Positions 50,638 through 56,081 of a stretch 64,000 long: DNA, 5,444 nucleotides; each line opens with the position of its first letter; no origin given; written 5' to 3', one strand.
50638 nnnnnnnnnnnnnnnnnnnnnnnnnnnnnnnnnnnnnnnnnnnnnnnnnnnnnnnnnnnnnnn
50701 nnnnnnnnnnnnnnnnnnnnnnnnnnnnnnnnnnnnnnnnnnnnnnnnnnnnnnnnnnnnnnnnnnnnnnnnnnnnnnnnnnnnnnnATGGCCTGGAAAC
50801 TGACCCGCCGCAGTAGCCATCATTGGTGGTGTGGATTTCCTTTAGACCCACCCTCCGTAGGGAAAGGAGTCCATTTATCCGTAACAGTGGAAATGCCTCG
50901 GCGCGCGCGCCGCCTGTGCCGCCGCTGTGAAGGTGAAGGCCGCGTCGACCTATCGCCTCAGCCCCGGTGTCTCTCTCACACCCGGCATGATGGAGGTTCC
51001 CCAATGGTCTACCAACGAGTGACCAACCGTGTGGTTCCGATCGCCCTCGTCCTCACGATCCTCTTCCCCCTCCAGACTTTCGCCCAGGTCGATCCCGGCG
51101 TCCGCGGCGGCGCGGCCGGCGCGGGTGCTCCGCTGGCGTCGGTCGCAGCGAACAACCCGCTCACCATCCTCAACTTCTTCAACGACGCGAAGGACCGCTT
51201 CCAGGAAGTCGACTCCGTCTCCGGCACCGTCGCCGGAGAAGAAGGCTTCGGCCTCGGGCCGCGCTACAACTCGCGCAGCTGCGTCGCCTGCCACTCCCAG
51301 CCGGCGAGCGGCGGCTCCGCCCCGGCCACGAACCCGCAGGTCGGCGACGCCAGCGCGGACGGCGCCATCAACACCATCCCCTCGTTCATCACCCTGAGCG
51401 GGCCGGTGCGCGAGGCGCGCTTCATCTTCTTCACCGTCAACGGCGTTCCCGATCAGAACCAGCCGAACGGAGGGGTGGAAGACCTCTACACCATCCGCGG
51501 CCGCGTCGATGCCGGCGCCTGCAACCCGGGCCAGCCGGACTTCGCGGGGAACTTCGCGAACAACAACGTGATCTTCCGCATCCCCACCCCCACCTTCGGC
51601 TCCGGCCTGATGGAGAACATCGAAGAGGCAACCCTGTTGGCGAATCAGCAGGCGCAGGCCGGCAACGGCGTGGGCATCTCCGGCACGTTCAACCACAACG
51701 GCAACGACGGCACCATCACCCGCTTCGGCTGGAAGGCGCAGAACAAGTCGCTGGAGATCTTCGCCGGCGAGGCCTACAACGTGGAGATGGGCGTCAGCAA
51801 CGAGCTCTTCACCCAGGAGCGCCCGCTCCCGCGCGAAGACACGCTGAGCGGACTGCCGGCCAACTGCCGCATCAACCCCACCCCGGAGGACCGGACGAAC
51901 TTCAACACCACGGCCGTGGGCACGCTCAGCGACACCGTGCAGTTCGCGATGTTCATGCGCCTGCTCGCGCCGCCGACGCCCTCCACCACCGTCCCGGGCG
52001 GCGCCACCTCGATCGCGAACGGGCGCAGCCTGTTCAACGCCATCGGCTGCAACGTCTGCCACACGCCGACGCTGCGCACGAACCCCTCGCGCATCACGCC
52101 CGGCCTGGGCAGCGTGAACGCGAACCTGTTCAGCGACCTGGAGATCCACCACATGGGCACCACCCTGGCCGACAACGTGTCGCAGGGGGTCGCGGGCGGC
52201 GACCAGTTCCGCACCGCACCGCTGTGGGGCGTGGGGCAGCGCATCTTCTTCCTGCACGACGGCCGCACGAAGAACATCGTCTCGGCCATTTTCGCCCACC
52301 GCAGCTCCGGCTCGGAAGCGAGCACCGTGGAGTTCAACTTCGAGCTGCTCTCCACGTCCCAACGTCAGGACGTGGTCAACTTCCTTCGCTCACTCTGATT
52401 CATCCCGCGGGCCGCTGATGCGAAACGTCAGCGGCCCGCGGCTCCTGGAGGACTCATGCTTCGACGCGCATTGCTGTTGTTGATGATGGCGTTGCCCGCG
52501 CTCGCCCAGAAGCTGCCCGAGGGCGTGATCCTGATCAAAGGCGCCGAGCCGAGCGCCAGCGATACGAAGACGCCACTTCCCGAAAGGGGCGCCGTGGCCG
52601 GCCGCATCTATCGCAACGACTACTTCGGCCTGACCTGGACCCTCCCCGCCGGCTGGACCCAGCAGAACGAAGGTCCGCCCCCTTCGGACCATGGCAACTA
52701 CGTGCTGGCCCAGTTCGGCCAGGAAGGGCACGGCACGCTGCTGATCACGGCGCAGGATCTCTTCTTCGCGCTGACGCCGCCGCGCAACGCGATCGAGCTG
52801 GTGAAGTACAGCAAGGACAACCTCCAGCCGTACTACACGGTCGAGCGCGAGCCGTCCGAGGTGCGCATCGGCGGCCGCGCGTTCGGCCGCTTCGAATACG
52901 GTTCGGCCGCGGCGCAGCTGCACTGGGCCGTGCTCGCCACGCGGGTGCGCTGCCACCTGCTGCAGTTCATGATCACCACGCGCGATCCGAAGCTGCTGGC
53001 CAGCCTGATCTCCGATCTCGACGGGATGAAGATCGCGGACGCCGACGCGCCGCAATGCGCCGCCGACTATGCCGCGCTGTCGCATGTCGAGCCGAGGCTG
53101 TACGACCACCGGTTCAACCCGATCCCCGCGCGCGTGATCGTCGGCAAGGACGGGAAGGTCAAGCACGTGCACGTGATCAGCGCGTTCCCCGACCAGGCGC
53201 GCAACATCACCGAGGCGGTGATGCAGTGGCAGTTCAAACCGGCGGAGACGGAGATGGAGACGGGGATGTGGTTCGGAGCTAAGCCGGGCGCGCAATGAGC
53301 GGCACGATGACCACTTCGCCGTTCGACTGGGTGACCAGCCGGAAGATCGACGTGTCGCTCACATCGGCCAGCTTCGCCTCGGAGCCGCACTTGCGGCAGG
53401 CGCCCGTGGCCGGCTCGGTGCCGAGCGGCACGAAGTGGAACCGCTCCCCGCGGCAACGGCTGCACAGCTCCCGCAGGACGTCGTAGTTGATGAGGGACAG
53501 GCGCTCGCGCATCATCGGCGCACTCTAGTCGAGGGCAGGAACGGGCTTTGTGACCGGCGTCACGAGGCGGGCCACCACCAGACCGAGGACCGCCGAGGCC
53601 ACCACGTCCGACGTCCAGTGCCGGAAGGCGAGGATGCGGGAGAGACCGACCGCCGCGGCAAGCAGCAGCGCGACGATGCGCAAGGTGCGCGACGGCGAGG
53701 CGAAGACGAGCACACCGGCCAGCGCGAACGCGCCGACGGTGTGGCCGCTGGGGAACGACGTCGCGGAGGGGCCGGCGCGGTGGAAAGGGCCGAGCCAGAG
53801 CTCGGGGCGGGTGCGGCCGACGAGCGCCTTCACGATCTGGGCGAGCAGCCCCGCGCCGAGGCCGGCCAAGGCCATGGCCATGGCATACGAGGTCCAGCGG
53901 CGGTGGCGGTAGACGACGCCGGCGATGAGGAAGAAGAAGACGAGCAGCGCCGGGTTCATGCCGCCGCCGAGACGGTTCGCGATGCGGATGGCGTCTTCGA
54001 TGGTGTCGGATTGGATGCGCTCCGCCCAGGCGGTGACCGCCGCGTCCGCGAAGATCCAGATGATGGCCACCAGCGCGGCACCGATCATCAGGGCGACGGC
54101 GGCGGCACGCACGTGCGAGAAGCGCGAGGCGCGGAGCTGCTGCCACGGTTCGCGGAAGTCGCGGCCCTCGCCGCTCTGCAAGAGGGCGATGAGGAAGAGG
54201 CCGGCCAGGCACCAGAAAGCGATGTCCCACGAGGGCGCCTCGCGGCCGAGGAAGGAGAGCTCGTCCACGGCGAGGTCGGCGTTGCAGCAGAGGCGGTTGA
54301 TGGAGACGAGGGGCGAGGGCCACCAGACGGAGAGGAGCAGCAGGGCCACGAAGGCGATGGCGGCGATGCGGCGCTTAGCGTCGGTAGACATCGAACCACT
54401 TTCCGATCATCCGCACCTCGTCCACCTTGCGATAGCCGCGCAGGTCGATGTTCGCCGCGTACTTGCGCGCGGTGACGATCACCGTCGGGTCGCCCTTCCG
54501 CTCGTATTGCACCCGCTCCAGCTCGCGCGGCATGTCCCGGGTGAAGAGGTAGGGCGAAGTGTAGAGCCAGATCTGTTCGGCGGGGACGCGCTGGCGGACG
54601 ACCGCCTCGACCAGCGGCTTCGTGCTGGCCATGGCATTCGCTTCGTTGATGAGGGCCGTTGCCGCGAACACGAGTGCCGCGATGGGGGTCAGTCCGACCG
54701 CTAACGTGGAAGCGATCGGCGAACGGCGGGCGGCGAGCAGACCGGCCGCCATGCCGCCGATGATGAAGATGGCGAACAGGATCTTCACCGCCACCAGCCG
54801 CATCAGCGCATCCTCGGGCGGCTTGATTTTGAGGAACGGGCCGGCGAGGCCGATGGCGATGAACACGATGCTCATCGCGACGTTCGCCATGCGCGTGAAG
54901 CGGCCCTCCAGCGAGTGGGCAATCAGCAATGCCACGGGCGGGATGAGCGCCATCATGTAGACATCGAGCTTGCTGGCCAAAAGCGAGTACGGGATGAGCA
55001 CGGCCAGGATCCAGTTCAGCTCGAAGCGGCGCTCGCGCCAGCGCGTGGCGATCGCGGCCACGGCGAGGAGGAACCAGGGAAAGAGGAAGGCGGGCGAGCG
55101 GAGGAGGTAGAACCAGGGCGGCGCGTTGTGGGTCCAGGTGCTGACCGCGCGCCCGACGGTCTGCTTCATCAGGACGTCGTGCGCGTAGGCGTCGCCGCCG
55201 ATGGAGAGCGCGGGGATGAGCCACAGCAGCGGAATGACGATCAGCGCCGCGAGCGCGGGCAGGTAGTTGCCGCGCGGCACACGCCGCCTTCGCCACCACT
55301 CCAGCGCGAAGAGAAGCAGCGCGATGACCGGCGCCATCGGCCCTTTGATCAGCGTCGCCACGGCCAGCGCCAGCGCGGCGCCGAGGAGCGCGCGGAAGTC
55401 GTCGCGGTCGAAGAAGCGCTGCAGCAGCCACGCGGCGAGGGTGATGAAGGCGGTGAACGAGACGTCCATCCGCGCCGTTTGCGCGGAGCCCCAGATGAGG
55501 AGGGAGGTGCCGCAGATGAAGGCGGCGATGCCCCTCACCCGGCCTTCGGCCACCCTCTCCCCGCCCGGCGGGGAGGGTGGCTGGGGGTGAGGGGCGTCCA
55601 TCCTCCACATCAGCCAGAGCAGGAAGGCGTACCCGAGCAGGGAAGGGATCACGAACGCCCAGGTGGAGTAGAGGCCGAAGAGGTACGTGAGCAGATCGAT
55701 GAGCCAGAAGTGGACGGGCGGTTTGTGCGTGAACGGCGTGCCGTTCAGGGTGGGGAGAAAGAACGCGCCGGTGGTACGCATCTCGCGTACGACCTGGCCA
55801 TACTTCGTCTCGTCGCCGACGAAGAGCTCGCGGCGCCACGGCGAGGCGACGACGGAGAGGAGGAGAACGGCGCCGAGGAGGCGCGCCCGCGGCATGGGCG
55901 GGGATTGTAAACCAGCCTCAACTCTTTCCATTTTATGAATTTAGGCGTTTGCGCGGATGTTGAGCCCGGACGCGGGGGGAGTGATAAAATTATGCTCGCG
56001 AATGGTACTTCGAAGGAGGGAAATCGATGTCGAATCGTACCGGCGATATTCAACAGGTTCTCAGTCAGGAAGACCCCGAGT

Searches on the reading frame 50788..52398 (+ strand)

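Call 92: search_protein_families(library=pfam, proteins=[window:50788-52398:+], max_evalue=0.001)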
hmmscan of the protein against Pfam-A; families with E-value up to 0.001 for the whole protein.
window:50788-52398:+ (536 aa): 3 families
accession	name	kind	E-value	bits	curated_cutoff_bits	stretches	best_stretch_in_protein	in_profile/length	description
PF06537.16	DHOR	-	6e-30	104.6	22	1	263-536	214-499/499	Di-haem oxidoreductase, putative peroxidase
PF00034.26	Cytochrom_C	-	3e-05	25.7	21.3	0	409-536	1-89/90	Cytochrome c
PF13442.11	Cytochrome_CBB3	-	0.00028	21.6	27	0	160-193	10-37/68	Cytochrome C oxidase, cbb3-type, subunit III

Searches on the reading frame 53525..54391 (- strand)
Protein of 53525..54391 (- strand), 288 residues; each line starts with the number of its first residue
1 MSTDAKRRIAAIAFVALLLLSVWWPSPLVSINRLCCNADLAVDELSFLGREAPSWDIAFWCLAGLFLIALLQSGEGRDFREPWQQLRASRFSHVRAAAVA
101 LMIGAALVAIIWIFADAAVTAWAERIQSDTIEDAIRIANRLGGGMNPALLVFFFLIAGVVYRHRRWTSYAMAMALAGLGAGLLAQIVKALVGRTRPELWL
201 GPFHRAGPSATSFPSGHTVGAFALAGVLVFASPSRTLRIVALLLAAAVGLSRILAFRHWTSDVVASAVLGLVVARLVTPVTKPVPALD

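Call 92: search_protein_families(library=pfam, proteins=[window:53525-54391:-], max_evalue=0.001)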
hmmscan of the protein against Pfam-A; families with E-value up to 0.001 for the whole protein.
window:53525-54391:- (288 aa): 2 families
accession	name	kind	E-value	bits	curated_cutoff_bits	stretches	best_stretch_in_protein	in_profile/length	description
PF01569.27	PAP2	-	5.3e-20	71.9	27.2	1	170-280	2-124/130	PAP2 superfamily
PF14360.12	PAP2_C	-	4.5e-06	27.6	27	1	215-273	8-68/74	PAP2 superfamily C-terminal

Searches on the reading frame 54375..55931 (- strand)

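Call 92: search_protein_families(library=pfam, proteins=[window:54375-55931:-], max_evalue=0.001)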
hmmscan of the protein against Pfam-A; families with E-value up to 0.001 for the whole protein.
window:54375-55931:- (518 aa): 2 families
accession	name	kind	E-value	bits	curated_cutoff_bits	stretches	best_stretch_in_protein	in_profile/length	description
PF13231.12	PMT_2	-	1.6e-10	41.8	26.1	2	132-237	50-160/160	Dolichyl-phosphate-mannose-protein mannosyltransferase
PF10131.15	PTPS_related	-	0.00025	20.1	26.4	1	161-392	84-302/621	6-pyruvoyl-tetrahydropterin synthase related domain; membrane protein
